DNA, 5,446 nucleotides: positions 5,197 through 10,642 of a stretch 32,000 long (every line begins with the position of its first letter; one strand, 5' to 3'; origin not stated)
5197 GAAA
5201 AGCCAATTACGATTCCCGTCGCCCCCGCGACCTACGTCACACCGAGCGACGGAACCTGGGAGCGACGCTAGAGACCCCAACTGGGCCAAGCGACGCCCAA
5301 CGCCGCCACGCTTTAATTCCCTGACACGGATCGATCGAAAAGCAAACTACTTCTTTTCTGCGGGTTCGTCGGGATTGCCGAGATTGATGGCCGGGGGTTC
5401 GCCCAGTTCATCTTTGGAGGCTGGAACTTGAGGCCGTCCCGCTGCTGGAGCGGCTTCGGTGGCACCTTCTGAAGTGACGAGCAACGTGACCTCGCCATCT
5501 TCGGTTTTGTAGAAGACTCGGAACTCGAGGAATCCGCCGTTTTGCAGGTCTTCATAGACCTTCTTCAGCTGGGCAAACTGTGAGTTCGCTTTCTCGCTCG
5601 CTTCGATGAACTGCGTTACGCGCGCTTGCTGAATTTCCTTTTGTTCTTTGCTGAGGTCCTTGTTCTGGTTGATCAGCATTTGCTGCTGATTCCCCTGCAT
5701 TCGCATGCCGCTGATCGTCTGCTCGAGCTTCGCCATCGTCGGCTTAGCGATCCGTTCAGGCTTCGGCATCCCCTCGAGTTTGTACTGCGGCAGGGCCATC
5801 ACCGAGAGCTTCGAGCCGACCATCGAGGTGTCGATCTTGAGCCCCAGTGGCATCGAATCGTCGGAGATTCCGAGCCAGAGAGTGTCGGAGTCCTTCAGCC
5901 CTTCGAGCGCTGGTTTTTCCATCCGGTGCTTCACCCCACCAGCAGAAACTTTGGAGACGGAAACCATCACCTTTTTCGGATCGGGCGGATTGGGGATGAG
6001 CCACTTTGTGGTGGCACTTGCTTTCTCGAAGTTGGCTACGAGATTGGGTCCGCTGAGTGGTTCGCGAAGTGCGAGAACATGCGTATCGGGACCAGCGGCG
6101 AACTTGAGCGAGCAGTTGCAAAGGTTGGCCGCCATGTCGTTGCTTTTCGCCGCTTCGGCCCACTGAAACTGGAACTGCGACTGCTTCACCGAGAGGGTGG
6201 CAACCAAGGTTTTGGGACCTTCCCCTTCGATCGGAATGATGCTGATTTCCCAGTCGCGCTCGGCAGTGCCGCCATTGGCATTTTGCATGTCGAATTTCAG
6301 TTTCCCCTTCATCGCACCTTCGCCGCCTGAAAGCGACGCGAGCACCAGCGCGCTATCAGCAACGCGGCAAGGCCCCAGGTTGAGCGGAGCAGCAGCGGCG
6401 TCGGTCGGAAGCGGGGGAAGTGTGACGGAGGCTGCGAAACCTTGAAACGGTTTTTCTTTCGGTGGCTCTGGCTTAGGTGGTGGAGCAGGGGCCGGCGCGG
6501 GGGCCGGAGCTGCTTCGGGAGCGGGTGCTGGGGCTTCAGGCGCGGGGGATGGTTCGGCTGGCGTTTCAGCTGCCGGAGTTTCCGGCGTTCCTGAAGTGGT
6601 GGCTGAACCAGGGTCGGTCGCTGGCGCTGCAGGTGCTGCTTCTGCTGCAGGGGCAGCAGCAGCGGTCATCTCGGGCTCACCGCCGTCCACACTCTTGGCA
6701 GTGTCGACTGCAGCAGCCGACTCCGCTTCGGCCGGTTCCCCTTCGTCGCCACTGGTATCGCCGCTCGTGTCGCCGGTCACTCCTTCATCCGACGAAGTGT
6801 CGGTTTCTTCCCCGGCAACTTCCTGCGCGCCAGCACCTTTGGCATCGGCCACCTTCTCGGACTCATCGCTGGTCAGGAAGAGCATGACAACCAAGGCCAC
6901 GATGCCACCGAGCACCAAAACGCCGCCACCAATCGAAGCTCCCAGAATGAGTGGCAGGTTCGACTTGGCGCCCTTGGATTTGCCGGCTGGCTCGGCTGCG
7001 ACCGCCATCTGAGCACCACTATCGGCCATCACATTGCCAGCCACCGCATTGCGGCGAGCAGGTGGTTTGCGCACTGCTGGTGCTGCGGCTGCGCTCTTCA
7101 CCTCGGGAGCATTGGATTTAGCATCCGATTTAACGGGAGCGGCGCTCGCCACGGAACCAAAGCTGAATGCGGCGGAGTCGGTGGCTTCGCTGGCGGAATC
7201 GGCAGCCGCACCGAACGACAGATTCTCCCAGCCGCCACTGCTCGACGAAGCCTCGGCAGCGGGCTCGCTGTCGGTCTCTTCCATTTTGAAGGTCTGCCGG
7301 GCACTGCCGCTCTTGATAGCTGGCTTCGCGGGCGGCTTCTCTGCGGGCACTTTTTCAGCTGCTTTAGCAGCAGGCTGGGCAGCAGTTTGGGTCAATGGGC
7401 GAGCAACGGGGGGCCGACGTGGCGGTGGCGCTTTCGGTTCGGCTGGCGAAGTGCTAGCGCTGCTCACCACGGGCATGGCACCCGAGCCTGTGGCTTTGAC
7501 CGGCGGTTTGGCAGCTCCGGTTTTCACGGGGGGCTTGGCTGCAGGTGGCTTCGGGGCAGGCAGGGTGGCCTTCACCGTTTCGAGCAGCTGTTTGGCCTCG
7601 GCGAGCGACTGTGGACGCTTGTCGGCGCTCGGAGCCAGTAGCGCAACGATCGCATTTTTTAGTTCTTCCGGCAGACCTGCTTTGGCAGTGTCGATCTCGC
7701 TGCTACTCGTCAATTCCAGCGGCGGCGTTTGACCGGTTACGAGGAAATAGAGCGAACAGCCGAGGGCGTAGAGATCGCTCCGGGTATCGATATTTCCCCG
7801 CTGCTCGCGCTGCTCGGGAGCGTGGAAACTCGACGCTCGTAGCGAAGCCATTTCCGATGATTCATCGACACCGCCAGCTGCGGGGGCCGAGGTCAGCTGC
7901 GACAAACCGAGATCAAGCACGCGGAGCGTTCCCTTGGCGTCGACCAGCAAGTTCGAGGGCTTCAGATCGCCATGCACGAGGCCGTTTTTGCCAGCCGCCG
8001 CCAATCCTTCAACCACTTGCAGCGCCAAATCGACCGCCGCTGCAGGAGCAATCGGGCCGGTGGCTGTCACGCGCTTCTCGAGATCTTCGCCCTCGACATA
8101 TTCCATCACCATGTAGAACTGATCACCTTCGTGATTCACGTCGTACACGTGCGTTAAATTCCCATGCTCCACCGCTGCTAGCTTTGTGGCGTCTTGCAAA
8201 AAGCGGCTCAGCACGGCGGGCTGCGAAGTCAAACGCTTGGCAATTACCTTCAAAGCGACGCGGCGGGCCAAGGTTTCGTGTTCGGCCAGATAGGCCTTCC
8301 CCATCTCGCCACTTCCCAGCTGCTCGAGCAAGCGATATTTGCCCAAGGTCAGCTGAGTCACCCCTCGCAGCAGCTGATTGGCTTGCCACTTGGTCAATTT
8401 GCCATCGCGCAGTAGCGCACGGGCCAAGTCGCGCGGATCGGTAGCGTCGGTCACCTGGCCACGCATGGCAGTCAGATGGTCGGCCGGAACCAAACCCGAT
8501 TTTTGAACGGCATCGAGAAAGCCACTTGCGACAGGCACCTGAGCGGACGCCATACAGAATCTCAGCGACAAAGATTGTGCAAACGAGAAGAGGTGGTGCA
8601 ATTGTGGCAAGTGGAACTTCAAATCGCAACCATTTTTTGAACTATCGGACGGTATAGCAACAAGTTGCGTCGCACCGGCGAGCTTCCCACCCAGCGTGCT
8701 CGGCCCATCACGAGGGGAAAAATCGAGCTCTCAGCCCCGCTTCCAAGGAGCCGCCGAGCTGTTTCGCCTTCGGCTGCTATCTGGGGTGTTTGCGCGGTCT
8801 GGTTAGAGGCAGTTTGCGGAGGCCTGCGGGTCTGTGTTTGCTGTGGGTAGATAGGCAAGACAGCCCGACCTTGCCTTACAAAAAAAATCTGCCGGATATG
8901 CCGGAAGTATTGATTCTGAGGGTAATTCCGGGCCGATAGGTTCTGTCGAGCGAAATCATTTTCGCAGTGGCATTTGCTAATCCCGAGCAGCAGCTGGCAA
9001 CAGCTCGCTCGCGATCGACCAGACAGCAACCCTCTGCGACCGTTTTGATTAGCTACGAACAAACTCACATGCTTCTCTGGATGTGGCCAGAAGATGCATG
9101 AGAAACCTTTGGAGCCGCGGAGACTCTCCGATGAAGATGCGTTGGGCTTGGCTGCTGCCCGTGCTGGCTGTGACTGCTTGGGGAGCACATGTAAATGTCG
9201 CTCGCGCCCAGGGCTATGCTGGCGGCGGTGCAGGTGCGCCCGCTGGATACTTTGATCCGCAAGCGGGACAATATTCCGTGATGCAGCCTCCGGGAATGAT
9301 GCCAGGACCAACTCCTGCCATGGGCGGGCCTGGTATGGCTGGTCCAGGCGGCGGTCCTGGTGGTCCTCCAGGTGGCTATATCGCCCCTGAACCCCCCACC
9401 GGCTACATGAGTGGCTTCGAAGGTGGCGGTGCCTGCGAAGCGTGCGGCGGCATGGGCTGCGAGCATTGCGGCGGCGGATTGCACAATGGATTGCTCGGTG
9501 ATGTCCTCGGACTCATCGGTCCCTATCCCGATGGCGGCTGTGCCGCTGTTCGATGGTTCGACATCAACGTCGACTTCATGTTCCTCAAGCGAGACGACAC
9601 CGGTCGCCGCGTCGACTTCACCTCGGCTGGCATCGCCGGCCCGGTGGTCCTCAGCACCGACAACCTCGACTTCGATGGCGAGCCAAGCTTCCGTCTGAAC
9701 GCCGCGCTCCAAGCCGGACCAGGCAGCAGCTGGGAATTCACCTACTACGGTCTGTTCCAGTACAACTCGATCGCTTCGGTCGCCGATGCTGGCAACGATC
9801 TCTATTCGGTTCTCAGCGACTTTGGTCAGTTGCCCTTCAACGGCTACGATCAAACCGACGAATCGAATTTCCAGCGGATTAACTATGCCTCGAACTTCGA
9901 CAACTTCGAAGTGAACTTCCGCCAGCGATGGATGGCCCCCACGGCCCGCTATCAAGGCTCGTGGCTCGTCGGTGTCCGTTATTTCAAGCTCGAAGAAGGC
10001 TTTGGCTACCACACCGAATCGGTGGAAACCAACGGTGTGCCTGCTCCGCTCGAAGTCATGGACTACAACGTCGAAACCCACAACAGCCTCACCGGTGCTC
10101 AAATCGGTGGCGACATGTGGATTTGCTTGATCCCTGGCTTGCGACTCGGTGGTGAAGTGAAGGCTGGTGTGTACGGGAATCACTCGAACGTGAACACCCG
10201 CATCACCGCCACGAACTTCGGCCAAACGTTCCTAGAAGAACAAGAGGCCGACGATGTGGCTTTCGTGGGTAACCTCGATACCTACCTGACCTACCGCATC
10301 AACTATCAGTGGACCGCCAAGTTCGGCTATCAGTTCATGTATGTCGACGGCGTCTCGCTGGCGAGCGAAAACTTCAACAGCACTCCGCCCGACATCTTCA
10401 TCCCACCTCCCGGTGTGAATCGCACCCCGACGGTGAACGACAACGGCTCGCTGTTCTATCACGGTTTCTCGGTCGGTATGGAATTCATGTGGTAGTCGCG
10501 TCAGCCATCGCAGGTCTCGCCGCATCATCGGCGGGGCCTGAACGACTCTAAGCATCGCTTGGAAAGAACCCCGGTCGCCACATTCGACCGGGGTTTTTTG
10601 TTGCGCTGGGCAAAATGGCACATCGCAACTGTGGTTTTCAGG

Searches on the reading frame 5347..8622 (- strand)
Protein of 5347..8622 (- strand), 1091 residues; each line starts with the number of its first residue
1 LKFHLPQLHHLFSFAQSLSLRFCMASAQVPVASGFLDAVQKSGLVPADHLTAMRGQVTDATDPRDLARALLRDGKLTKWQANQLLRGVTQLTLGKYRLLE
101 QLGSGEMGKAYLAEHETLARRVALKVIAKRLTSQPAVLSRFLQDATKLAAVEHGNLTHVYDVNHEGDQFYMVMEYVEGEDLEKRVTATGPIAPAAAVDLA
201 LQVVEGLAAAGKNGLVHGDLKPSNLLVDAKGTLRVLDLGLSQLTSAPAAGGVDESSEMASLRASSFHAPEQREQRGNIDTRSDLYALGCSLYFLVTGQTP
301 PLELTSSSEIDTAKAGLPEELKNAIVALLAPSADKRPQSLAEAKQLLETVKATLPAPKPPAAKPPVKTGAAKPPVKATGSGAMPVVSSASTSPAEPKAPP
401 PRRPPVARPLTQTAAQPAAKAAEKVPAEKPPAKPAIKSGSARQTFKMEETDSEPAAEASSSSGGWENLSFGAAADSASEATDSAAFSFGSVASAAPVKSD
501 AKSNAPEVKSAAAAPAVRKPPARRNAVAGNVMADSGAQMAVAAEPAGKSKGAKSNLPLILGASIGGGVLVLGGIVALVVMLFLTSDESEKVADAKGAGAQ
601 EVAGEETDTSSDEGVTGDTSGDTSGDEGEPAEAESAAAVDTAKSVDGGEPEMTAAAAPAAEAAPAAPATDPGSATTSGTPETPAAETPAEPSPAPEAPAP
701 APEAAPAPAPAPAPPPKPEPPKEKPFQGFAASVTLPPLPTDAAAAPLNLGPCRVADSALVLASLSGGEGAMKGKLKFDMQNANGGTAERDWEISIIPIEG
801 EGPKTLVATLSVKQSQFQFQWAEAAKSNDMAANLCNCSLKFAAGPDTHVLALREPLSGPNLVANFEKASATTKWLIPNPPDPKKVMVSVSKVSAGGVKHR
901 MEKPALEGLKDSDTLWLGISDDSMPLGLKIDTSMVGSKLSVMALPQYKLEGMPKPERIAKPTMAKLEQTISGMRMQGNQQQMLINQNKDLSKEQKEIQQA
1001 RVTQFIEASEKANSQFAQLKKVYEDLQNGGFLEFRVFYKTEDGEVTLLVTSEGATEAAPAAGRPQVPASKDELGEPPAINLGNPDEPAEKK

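Call 78: search_protein_families(library=pfam, proteins=[window:5347-8622:-], max_evalue=0.001)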
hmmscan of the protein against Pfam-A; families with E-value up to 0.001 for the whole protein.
window:5347-8622:- (1091 aa): 5 families
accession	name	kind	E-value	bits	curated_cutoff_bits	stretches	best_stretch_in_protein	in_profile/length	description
PF00069.31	Pkinase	-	4.2e-37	128.4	31.7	1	96-312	1-208/263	Protein kinase domain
PF07714.23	PK_Tyr_Ser-Thr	-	4.4e-24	85.6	23.1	1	98-316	3-220/258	Protein tyrosine and serine/threonine kinase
PF01636.29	APH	-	9e-06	26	23.2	0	208-242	163-198/239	Phosphotransferase enzyme family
PF03109.22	ABC1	-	1.7e-05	24.5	22.9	1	169-242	143-215/244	ABC1 atypical kinase-like domain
PF14531.12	Kinase-like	-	0.00017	21.4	25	1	179-336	130-289/289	Kinase-like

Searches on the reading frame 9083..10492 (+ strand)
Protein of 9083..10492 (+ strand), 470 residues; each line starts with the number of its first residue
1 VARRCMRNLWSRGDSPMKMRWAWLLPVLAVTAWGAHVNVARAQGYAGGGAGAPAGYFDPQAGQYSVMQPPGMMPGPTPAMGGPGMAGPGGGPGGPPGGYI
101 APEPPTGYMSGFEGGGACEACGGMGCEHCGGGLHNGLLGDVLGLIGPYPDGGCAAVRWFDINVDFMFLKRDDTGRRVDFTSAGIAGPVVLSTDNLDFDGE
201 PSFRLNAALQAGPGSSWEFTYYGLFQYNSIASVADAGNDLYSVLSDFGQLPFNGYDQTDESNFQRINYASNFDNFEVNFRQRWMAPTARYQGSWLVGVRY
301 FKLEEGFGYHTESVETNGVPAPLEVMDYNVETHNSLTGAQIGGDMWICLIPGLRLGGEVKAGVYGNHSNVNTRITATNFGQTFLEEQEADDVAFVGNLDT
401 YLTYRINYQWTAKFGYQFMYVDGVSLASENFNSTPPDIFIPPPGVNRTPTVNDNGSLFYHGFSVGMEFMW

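Call 78: search_protein_families(library=pfam, proteins=[window:9083-10492:+], max_evalue=0.001)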
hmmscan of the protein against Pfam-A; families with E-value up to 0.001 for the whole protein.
window:9083-10492:+ (470 aa): 1 family
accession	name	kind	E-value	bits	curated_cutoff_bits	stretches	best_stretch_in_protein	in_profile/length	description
PF07585.17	BBP7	-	3.5e-13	49.9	26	1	266-470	126-350/350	Putative beta barrel porin-7 (BBP7)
